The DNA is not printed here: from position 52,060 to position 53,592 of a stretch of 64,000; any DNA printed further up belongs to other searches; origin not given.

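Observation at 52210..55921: Three consecutive SPASM/twitch radical SAM paralog-like genes, one with a ~100-aa N-terminal extension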

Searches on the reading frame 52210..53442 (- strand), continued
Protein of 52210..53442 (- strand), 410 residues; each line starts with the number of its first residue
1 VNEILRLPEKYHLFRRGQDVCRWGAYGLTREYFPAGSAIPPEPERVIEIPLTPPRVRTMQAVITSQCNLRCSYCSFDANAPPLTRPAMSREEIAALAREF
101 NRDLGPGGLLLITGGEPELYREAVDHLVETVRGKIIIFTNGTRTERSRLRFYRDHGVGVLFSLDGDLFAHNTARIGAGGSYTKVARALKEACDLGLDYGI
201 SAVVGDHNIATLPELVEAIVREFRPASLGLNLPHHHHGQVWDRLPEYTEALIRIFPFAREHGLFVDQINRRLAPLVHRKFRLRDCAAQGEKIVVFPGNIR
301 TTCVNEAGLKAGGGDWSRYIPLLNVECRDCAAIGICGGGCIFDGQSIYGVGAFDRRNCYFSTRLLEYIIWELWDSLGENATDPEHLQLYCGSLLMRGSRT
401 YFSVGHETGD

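Call 85: search_protein_families(library=pfam, proteins=[L043:11569-12486:+, L035:5300-6223:+, L087:4518-5468:+, L069:3215-4291:+, L044:1632-3095:+, L069:16646-17089:+, L043:11048-11572:+, L087:16588-16983:+, L087:16967-17446:+, L087:17419-18660:+], max_evalue=0.001)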
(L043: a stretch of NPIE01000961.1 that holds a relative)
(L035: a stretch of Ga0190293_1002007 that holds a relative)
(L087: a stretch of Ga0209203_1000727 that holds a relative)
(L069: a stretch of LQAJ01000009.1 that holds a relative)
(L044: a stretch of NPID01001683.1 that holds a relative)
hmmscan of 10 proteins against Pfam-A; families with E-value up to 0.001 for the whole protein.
L043:11569-12486:+ (305 aa): 1 family
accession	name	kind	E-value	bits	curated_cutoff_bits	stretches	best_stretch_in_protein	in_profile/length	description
PF13517.12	FG-GAP_3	-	4e-10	40.6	26.9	1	146-203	1-60/61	FG-GAP-like repeat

L035:5300-6223:+ (307 aa): 1 family
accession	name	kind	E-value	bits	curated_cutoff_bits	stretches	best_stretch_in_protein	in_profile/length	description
PF13517.12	FG-GAP_3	-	0.00026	22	26.9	0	142-161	41-60/61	FG-GAP-like repeat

L087:4518-5468:+ (316 aa): 12 families
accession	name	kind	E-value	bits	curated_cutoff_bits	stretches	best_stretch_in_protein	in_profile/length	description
PF08241.18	Methyltransf_11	-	2.1e-22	80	21.2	1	159-255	1-94/95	Methyltransferase domain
PF13649.12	Methyltransf_25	-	3.9e-19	69.6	27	1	159-252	2-97/97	Methyltransferase domain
PF13847.12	Methyltransf_31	-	6.5e-14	52.3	27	1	159-260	8-113/145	Methyltransferase domain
PF01022.26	HTH_5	-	9.4e-13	48.3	22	1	22-64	3-45/47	Bacterial regulatory protein, arsR family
PF08242.18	Methyltransf_12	-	1.1e-12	49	30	1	159-254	1-98/98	Methyltransferase domain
PF12840.13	HTH_20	-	2.6e-11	43.7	27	1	18-65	1-49/51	Helix-turn-helix domain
PF01209.24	Ubie_methyltran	-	1.3e-09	38.2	20.1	1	153-261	46-156/233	ubiE/COQ5 methyltransferase family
PF13489.12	Methyltransf_23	-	1.6e-09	38.2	27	1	153-292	21-159/164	Methyltransferase domain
PF12802.13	MarR_2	-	2.2e-06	28.1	27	1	24-66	8-52/61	MarR family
PF01047.28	MarR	-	3.4e-06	27.3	24.6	1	26-67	9-50/59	MarR family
PF01978.25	TrmB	-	0.00014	22.1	25.6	1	28-69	16-57/68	Sugar-specific transcriptional regulator TrmB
PF09339.16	HTH_IclR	-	0.00095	19.3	22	0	31-66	15-50/52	IclR helix-turn-helix domain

L069:3215-4291:+ (358 aa): 7 families
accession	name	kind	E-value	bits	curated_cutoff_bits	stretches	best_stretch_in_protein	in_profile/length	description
PF05221.23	AdoHcyase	-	1.4e-81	274.3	25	1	2-270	37-221/299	S-adenosyl-L-homocysteine hydrolase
PF00670.27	AdoHcyase_NAD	-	2.1e-80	269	27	1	192-351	1-159/162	S-adenosyl-L-homocysteine hydrolase, NAD binding domain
PF02826.25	2-Hacid_dh_C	-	1.3e-10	41.3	25.1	1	208-301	30-127/178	D-isomer specific 2-hydroxyacid dehydrogenase, NAD binding domain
PF07991.19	KARI_N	-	1.2e-06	28.6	20.6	1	212-275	2-66/165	Acetohydroxy acid isomeroreductase, NADPH-binding domain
PF13241.12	NAD_binding_7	-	3.1e-05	24.9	22.1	1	212-300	5-91/104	Putative NAD(P)-binding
PF02254.24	TrkA_N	-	0.00045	21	23.8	0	217-270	1-53/116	TrkA-N domain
PF01262.27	AlaDh_PNT_C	-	0.00089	19.2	23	0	212-298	26-126/214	Alanine dehydrogenase/PNT, C-terminal domain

L044:1632-3095:+ (487 aa): 4 families
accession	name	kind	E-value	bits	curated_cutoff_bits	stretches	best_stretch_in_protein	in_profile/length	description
PF05221.23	AdoHcyase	-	1.4e-138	461.5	25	1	21-486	1-299/299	S-adenosyl-L-homocysteine hydrolase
PF00670.27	AdoHcyase_NAD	-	1.9e-83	278.9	27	1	247-409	1-162/162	S-adenosyl-L-homocysteine hydrolase, NAD binding domain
PF02826.25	2-Hacid_dh_C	-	2.3e-09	37.3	25.1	1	265-356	32-127/178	D-isomer specific 2-hydroxyacid dehydrogenase, NAD binding domain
PF07991.19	KARI_N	-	2.8e-05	24.2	20.6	1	267-330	2-66/165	Acetohydroxy acid isomeroreductase, NADPH-binding domain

L069:16646-17089:+ (147 aa): 1 family
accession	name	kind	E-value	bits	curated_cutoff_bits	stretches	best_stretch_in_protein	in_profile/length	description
PF02566.24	OsmC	-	7e-22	78.2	27.5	1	36-140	1-99/100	OsmC-like protein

L043:11048-11572:+ (174 aa): 1 family
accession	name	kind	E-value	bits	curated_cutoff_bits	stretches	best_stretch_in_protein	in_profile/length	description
PF12804.13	NTP_transf_3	-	4.4e-20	72.9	27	1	5-136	1-145/160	MobA-like NTP transferase domain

L087:16588-16983:+ (131 aa): 2 families
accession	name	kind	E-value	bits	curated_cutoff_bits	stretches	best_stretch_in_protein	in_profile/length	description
PF00072.30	Response_reg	-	5.2e-21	75.3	30.2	1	7-124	1-111/111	Response regulator receiver domain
PF02310.24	B12-binding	-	0.0003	21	32.1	1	23-83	23-86/121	B12 binding domain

L087:16967-17446:+ (159 aa): 1 family
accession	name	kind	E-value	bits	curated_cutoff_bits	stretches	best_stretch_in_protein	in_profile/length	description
PF01257.25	2Fe-2S_thioredx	-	5.3e-44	150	24.8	1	16-158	2-144/145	Thioredoxin-like [2Fe-2S] ferredoxin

L087:17419-18660:+ (413 aa): 4 families
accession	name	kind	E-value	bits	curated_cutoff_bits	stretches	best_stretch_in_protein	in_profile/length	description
PF01512.22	Complex1_51K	-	6.2e-47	159.7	31.2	1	45-217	1-150/150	Nuo51 FMN-binding domain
PF10589.14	NADH_4Fe-4S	-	8.4e-19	67.7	23.5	1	316-396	1-80/85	NADH-ubiquinone oxidoreductase-F iron-sulfur binding region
PF10531.15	SLBB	-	2.5e-09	37.3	27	1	240-274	2-36/55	SLBB domain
PF22461.2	SLBB_2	-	4e-06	27.3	27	1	238-307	1-79/79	SLBB domain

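Call 87: search_protein_families(library=pfam, proteins=[L058:882-2474:+, L058:2512-3297:+, L058:5670-6590:+, L058:8029-9399:+, L058:9426-10379:+, L048:3524-4537:+, L048:5701-6756:+, L056:4474-5739:+, L056:5742-6980:+, L056:8515-9255:+], max_evalue=0.001)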
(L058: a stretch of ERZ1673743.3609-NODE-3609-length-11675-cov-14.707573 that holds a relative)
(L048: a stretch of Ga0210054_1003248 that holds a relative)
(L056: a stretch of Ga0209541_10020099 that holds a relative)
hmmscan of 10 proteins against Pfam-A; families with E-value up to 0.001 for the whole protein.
L058:882-2474:+ (530 aa): 1 family
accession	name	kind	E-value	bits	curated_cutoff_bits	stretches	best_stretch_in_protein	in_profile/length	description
PF10137.14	CAP12-PCTIR_TIR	-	1.3e-21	77.2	24.7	1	365-493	1-118/119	CAP12/Pycsar effector protein, TIR domain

L058:2512-3297:+ (261 aa): 3 families
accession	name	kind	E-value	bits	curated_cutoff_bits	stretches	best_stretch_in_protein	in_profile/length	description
PF12706.13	Lactamase_B_2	-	1.1e-18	68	27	1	41-225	2-200/200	Beta-lactamase superfamily domain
PF00753.33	Lactamase_B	-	1e-05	26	22.7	1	32-78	8-57/196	Metallo-beta-lactamase superfamily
PF13483.12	Lactamase_B_3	-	5.1e-05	23.7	24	1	33-221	10-157/160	Beta-lactamase superfamily domain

L058:5670-6590:+ (306 aa): 2 families
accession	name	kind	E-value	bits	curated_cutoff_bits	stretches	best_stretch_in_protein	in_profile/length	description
PF02826.25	2-Hacid_dh_C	-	1.3e-41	142.4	25.1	1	114-281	3-178/178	D-isomer specific 2-hydroxyacid dehydrogenase, NAD binding domain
PF00389.36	2-Hacid_dh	-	4e-05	23.8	24.6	1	54-300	46-121/134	D-isomer specific 2-hydroxyacid dehydrogenase, catalytic domain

L058:8029-9399:+ (456 aa): 1 family
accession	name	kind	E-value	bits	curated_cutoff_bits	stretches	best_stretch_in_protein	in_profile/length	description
PF02254.24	TrkA_N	-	0.00044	21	23.8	1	224-275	2-55/116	TrkA-N domain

L058:9426-10379:+ (317 aa): 0 families

L048:3524-4537:+ (337 aa): 5 families
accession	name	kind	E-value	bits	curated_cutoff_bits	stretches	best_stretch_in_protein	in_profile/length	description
PF02826.25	2-Hacid_dh_C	-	7.2e-48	162.8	25.1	1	110-292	2-178/178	D-isomer specific 2-hydroxyacid dehydrogenase, NAD binding domain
PF00389.36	2-Hacid_dh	-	8.1e-18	64.8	24.6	1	44-314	35-124/134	D-isomer specific 2-hydroxyacid dehydrogenase, catalytic domain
PF03446.21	NAD_binding_2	-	5e-09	36.8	21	1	149-260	2-112/161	NAD binding domain of 6-phosphogluconate dehydrogenase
PF01262.27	AlaDh_PNT_C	-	2e-05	24.6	23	1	151-239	33-127/214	Alanine dehydrogenase/PNT, C-terminal domain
PF02254.24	TrkA_N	-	0.00096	19.9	23.8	0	151-188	3-40/116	TrkA-N domain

L048:5701-6756:+ (351 aa): 2 families
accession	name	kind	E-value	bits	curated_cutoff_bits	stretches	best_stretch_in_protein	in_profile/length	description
PF13186.11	SPASM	-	2.6e-14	53.7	21.5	1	263-328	1-66/67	Iron-sulfur cluster-binding domain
PF04055.27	Radical_SAM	-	2.8e-14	54.1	29.5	1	27-161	2-145/166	Radical SAM superfamily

L056:4474-5739:+ (421 aa): 1 family
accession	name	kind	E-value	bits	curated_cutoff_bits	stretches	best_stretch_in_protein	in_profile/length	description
PF01663.27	Phosphodiest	-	2.6e-20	73.7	23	1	22-379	2-340/342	Type I phosphodiesterase / nucleotide pyrophosphatase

L056:5742-6980:+ (412 aa): 4 families
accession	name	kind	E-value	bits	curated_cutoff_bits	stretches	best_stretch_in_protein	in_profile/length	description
PF00155.27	Aminotran_1_2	-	8.8e-41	140.7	19.7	1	28-408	2-361/361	Aminotransferase class I and II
PF01053.26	Cys_Met_Meta_PP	-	5.3e-07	29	27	1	92-202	69-174/381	Cys/Met metabolism PLP-dependent enzyme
PF00266.25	Aminotran_5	-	4e-05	23.2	21.5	1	91-201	62-175/371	Aminotransferase class-V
PF01212.27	Beta_elim_lyase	-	5e-05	23.2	27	1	93-201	50-168/288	Beta-eliminating lyase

L056:8515-9255:+ (246 aa): 1 family
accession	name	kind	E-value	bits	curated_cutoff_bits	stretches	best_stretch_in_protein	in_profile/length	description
PF04991.19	LicD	-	4.7e-07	30.5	22.6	1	19-221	3-227/227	LicD family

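Call 88: search_protein_families(library=pfam, proteins=[L030:5494-6207:+, L030:6323-7576:+, L030:7573-8604:+, L030:12666-13289:+, L030:13646-16327:+, L030:16344-17669:+, L032:8702-9805:+, L032:11260-11916:+, L032:11916-12701:+, L032:12685-13512:+], max_evalue=0.001)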
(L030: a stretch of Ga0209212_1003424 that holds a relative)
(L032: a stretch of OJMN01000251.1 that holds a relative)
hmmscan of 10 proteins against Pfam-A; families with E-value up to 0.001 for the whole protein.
L030:5494-6207:+ (237 aa): 1 family
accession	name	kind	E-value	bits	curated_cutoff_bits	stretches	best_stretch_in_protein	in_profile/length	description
PF00656.27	Peptidase_C14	-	1.3e-11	45.1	21.4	1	2-185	1-193/233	Caspase domain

L030:6323-7576:+ (417 aa): 0 families

L030:7573-8604:+ (343 aa): 0 families

L030:12666-13289:+ (207 aa): 3 families
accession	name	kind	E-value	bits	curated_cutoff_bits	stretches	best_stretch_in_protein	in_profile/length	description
PF13207.12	AAA_17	-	4.8e-20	72.7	27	1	20-154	1-133/136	AAA domain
PF13238.12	AAA_18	-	1.3e-06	29.4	29.4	1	17-145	1-112/128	AAA domain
PF13191.12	AAA_16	-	6.4e-05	23.9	32.6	1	9-50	19-63/167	AAA ATPase domain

L030:13646-16327:+ (893 aa): 7 families
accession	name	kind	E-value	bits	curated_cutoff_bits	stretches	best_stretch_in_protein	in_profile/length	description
PF13646.12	HEAT_2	-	5.1e-27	94.4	27.7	2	698-770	17-88/88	HEAT repeats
PF03130.22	HEAT_PBS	-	1.4e-14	53.4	20.9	0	728-751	1-24/27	PBS lyase HEAT-like repeat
PF02985.28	HEAT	-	1.5e-09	37.7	23.5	0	752-772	8-27/31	HEAT repeat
PF13513.12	HEAT_EZ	-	7e-08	33.3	27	0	713-739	29-55/55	HEAT-like repeat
PF13365.12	Trypsin_2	-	1.5e-07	32.7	27.6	1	44-182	1-144/144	Trypsin-like peptidase domain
PF20720.3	nSTAND3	-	1.3e-05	25.4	27.2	0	278-313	10-45/155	Novel STAND NTPase 3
PF05729.18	NACHT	-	0.00011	22.5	26.7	1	288-447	3-164/167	NACHT domain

L030:16344-17669:+ (441 aa): 0 families

L032:8702-9805:+ (367 aa): 2 families
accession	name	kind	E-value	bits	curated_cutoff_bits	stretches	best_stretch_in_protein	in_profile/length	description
PF04055.27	Radical_SAM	-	2.3e-28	99.9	29.5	1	7-178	1-166/166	Radical SAM superfamily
PF06969.22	HemN_C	-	5.5e-07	30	24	1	297-357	7-67/67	HemN C-terminal domain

L032:11260-11916:+ (218 aa): 8 families
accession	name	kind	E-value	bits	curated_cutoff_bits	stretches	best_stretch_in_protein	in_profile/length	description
PF13649.12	Methyltransf_25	-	4.2e-19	69.5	27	1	42-135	2-97/97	Methyltransferase domain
PF08241.18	Methyltransf_11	-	7e-18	65.5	21.2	1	42-138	1-94/95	Methyltransferase domain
PF13847.12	Methyltransf_31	-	2.3e-12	47.2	27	1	36-143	2-113/145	Methyltransferase domain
PF13489.12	Methyltransf_23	-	2e-11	44.3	27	1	35-167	20-139/164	Methyltransferase domain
PF03848.20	TehB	-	1.5e-10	41.3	20.4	1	39-138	32-131/193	Tellurite resistance protein TehB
PF08242.18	Methyltransf_12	-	4.8e-10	40.5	30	1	42-135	1-96/98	Methyltransferase domain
PF01209.24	Ubie_methyltran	-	2.3e-08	34.1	20.1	1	32-147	42-159/233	ubiE/COQ5 methyltransferase family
PF05175.20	MTS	-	0.00043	20.4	23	1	35-140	29-139/170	Methyltransferase small domain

L032:11916-12701:+ (261 aa): 1 family
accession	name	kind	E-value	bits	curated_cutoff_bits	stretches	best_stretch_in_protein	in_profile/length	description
PF04055.27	Radical_SAM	-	5.7e-19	69.3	29.5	1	23-195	4-165/166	Radical SAM superfamily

L032:12685-13512:+ (275 aa): 5 families
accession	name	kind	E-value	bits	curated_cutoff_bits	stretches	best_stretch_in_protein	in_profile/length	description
PF00142.24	Fer4_NifH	-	7.3e-104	347.5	25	1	6-273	1-269/271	4Fe-4S iron sulfur cluster binding proteins, NifH/frxC family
PF01656.29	CbiA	-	1.9e-10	41.2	25.4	1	9-227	3-124/125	CobQ/CobB/MinD/ParA nucleotide binding domain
PF13614.12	AAA_31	-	3.2e-08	34.1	27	1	9-48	5-45/177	AAA domain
PF10609.15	ParA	-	3.3e-06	27.1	27.1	1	10-56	9-55/246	NUBPL iron-transfer P-loop NTPase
PF02374.21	ArsA_ATPase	-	3.3e-06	27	24.3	1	7-44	3-40/305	Anion-transporting ATPase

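Call 95: search_protein_families(library=padloc, proteins=[window:52210-53442:-], max_evalue=0.001)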
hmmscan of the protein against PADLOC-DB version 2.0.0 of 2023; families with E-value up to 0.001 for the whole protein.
window:52210-53442:- (410 aa): 2 families
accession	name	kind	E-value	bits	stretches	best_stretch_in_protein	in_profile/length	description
PDLC02903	pVip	-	1.2e-09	36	1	62-210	5-151/257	Viperins not associated with kinases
PDLC02904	pVip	-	4e-06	24.6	1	63-217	9-159/262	Viperins associated with kinases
